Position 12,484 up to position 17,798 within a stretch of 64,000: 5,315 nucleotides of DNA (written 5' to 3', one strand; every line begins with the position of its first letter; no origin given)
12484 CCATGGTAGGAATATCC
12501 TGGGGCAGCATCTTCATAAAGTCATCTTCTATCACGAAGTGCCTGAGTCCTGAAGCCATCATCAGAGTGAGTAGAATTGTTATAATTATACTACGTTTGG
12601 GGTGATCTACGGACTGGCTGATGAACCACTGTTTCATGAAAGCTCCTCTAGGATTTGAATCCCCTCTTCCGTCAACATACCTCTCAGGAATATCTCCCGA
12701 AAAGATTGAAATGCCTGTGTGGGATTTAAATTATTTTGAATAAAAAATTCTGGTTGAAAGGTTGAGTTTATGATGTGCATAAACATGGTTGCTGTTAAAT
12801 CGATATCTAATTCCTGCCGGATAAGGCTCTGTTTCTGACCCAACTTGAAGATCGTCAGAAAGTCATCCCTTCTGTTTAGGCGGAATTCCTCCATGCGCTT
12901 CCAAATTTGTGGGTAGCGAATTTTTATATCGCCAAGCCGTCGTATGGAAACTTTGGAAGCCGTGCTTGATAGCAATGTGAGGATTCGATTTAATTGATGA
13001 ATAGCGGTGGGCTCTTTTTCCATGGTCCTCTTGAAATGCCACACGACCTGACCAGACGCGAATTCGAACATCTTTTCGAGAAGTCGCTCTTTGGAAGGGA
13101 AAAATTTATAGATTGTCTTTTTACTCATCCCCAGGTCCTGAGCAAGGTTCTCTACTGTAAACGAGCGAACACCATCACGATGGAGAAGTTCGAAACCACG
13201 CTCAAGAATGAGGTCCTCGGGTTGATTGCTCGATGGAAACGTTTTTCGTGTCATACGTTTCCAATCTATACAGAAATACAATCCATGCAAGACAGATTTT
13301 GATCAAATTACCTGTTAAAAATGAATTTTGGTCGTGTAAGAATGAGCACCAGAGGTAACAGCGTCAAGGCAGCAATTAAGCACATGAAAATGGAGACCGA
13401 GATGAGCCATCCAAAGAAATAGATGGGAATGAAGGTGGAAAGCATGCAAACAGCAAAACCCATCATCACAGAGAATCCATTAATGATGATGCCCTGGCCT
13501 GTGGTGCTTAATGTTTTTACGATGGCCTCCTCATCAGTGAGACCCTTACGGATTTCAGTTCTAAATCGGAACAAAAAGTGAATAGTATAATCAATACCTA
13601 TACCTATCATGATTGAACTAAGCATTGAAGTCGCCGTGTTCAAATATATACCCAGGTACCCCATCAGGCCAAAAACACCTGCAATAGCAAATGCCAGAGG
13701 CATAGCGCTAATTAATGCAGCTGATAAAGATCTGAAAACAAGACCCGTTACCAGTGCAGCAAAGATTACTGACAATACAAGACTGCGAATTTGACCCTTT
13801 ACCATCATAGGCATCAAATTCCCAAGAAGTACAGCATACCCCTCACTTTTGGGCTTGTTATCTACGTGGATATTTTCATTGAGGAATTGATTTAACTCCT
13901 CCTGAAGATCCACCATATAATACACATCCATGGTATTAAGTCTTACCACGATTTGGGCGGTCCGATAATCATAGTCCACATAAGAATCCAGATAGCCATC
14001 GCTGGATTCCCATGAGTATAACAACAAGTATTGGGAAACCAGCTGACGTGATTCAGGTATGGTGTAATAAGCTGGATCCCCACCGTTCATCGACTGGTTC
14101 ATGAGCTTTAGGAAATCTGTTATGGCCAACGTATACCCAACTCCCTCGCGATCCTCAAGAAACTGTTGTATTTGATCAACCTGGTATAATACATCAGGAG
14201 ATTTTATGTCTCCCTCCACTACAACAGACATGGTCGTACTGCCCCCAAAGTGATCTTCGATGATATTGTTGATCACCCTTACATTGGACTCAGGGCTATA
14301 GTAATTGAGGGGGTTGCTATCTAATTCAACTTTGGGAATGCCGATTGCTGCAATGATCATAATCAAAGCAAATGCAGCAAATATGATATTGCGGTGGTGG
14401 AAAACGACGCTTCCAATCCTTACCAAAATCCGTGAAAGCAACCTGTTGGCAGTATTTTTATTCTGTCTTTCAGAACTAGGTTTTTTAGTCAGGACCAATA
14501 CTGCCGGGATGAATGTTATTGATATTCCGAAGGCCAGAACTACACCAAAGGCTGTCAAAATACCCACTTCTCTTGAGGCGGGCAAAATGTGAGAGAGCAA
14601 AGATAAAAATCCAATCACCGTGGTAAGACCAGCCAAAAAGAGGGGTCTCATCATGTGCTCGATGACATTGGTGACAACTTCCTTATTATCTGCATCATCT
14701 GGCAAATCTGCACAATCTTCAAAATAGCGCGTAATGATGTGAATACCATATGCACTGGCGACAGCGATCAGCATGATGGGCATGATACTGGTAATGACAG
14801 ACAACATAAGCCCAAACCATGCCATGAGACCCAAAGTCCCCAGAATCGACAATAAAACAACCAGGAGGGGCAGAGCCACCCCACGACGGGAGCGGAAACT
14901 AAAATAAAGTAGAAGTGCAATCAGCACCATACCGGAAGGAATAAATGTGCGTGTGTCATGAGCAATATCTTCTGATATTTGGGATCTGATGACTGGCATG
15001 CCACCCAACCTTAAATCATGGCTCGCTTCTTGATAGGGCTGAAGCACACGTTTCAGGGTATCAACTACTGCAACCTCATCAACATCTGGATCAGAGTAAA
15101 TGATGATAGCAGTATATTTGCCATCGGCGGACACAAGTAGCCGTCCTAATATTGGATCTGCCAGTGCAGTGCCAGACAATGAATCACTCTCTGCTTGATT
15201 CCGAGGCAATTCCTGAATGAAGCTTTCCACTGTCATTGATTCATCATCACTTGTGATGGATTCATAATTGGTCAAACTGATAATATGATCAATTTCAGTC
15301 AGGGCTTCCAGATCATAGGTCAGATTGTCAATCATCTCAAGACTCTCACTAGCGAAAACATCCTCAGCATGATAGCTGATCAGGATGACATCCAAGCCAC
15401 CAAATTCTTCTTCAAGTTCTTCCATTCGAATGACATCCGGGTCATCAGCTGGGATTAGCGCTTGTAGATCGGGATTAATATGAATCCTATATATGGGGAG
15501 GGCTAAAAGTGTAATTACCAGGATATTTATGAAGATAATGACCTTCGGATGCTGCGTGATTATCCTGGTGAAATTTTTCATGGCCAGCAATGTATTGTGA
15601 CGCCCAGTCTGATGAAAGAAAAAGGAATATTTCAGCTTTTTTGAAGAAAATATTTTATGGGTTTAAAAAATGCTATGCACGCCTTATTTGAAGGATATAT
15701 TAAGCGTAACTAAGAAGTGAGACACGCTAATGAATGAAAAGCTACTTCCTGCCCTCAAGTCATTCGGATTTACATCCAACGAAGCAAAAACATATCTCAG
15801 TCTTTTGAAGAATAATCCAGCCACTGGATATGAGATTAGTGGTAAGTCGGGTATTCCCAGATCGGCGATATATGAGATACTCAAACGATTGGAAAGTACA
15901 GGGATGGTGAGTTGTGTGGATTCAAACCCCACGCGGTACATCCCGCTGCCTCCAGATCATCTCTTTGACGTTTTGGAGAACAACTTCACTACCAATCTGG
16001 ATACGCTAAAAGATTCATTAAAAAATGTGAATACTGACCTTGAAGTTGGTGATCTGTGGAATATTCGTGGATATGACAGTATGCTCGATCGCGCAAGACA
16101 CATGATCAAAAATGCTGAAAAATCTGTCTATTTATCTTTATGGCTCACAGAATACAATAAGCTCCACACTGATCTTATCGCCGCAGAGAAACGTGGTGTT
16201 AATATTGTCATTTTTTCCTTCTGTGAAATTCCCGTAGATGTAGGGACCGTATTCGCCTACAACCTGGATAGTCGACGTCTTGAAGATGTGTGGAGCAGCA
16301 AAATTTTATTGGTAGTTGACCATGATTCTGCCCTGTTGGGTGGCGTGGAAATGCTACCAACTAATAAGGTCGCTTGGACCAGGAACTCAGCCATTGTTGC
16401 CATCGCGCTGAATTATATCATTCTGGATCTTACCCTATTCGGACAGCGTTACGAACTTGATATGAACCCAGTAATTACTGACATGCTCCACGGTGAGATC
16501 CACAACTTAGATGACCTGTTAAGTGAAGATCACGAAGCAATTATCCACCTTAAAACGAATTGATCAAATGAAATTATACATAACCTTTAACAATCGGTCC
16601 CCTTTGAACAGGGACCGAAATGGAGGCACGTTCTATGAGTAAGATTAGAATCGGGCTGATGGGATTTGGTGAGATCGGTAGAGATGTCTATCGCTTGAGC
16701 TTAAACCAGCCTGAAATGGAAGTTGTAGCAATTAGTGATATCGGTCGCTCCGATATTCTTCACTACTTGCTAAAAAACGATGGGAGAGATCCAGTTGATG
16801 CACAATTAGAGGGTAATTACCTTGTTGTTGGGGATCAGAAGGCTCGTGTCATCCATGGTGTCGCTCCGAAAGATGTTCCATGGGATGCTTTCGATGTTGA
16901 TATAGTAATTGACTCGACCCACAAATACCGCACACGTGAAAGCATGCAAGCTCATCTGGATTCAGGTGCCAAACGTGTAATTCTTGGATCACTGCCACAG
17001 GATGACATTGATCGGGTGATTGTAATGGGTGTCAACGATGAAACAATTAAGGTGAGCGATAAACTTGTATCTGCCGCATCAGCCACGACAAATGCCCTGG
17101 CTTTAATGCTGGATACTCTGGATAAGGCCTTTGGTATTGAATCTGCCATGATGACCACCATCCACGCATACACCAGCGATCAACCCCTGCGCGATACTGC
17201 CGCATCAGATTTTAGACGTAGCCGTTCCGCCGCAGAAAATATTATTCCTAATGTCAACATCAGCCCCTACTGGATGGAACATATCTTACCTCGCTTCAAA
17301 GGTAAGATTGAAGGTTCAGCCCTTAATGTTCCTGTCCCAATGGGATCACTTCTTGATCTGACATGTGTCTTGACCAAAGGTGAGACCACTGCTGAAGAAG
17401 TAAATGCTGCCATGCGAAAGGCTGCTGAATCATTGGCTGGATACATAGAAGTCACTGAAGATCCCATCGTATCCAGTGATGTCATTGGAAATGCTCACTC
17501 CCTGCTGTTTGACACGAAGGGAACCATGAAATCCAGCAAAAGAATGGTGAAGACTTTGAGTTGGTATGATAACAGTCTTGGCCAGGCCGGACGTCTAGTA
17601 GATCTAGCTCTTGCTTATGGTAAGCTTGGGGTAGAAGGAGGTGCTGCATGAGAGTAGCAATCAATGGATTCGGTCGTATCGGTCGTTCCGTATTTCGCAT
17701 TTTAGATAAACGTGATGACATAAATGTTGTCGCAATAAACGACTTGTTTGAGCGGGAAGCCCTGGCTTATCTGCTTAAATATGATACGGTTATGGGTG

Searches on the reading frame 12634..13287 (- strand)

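Call 32: search_protein_families(library=ncbifam, max_evalue=1e-8, proteins=[window:12634-13287:-])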
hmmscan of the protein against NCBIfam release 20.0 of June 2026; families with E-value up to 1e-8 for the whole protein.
window:12634-13287:- (217 aa): 1 family
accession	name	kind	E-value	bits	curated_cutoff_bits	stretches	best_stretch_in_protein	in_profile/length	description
NF007015.0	PRK09480.1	equivalog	2.5e-10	40.3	120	1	26-112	14-100/197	nucleoid occlusion factor SlmA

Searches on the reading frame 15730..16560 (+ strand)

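Call 33: search_protein_families(library=ncbifam, max_evalue=1e-8, proteins=[window:15730-16560:+])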
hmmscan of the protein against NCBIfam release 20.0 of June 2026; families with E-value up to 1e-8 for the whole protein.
window:15730-16560:+ (277 aa): 3 families
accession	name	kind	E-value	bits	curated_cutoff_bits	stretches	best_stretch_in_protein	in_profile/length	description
NF047390.1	TransRegTrmBL1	equivalog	4.5e-24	85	650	1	2-203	3-204/341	HTH-type sugar sensing transcriptional regulator TrmBL1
NF040851.1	tran_reg_TrmB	equivalog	7.1e-20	71.4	600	1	2-162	4-164/338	HTH-type sugar-sensing transcriptional regulator TrmB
NF047392.1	TransRegTrmBHalo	equivalog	1.5e-12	47.2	500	1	10-161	14-163/349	HTH-type sugar sensing transcriptional regulator TrmB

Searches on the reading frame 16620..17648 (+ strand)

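Call 33: search_protein_families(library=ncbifam, max_evalue=1e-8, proteins=[window:16620-17648:+])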
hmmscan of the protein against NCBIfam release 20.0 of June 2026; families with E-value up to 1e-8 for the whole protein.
window:16620-17648:+ (343 aa): 9 families
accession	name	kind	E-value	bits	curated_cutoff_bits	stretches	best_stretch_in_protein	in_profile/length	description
TIGR01534.1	GAPDH-I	equivalog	1.4e-88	297.3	367.2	1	10-328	1-330/330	type I glyceraldehyde-3-phosphate dehydrogenase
NF005830.0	PRK07729.1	equivalog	7.5e-82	275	546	1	8-330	2-327/343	glyceraldehyde-3-phosphate dehydrogenase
NF010058.0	PRK13535.1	equivalog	8.9e-71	238.7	539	1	8-334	2-334/339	erythrose-4-phosphate dehydrogenase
TIGR01532.1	E4PD_g-proteo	equivalog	5.3e-69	233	530.55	1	10-328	1-325/325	erythrose-4-phosphate dehydrogenase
NF033735.1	G3PDH_Arsen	exception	3.9e-66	223.7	450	1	11-330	1-323/323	ArsJ-associated glyceraldehyde-3-phosphate dehydrogenase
NF005641.0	PRK07403.1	equivalog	2e-63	214.6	616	1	9-330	2-329/337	type I glyceraldehyde-3-phosphate dehydrogenase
NF006512.0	PRK08955.1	equivalog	4.9e-61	206.9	563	1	8-335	2-332/334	glyceraldehyde-3-phosphate dehydrogenase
NF011954.0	PRK15425.1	equivalog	8.8e-59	199.2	662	1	9-330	3-326/331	glyceraldehyde-3-phosphate dehydrogenase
NF006139.0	PRK08289.1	equivalog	3.4e-52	177.6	431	1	58-329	191-465/480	glyceraldehyde-3-phosphate dehydrogenase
